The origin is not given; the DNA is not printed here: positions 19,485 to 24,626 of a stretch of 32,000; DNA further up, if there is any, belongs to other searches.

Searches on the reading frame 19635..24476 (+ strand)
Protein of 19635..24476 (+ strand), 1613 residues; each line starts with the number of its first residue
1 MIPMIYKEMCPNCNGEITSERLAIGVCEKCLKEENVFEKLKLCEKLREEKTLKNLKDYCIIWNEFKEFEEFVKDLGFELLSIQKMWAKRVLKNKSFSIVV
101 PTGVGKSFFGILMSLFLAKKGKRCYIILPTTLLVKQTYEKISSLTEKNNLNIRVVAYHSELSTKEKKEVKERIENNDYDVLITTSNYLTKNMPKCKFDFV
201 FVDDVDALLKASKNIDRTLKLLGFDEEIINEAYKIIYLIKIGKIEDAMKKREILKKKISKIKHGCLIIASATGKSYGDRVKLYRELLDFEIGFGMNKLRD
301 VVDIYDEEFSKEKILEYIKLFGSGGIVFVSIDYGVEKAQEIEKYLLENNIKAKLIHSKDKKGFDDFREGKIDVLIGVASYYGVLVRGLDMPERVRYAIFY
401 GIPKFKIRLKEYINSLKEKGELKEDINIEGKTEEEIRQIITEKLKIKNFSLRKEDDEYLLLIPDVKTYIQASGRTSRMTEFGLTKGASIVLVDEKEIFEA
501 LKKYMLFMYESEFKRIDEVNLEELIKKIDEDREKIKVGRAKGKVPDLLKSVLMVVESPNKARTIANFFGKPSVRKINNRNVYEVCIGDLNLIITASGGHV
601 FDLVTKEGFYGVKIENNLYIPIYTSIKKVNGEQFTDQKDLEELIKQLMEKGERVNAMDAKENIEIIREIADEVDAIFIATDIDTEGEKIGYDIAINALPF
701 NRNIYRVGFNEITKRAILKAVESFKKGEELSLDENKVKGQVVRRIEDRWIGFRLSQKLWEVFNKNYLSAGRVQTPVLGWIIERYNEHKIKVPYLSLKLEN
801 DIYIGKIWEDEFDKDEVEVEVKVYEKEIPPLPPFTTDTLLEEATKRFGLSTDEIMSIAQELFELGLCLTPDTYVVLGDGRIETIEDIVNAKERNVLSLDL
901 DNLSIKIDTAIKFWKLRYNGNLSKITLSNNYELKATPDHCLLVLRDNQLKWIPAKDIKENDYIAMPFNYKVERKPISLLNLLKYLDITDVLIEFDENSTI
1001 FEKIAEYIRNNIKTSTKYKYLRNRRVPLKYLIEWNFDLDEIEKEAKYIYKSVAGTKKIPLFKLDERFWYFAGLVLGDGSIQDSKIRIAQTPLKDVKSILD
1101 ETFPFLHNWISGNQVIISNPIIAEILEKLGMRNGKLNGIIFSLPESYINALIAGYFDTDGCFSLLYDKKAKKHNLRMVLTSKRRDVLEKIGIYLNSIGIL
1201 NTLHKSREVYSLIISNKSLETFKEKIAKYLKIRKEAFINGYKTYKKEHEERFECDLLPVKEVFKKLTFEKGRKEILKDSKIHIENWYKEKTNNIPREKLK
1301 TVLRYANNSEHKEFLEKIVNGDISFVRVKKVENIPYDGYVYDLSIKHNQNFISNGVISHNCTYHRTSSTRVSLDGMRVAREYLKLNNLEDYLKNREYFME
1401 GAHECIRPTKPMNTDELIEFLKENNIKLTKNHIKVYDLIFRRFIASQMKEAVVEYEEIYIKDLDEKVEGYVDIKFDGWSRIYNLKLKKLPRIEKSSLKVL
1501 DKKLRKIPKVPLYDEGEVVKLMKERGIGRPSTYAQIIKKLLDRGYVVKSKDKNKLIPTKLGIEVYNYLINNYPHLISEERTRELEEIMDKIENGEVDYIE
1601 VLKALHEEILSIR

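Call 9: search_protein_families(library=pfam, proteins=[window:19635-24476:+], max_evalue=0.001)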
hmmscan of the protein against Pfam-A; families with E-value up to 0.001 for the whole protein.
window:19635-24476:+ (1613 aa): 9 families
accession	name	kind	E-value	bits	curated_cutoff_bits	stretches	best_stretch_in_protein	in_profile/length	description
PF01131.25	Topoisom_bac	-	9.5e-77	259.1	35.1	2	1361-1602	159-410/411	DNA topoisomerase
PF14890.11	Intein_splicing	-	2.7e-49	167.4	35.8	1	874-1360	1-155/155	Intein splicing domain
PF01751.28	Toprim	-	5e-17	62.3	23.1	1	551-712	1-96/96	Toprim domain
PF14528.11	LAGLIDADG_3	-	7e-15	55.5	22.5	1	1147-1226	2-81/82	LAGLIDADG-like domain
PF00270.35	DEAD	-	1.7e-13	51.1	26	1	81-213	2-136/167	DEAD/DEAH box helicase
PF00271.37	Helicase_C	-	2.4e-13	50.7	23.5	1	111-185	5-73/110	Helicase conserved C-terminal domain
PF00961.24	LAGLIDADG_1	-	1.5e-10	42.3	23.1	1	1152-1247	1-101/102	LAGLIDADG endonuclease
PF17915.7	zf_Rg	-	1.9e-10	40.4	25.5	1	1-44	1-46/49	Reverse gyrase zinc finger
PF04851.21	ResIII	-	9.5e-10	39.1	22.5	1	79-205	4-134/164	Type III restriction enzyme, res subunit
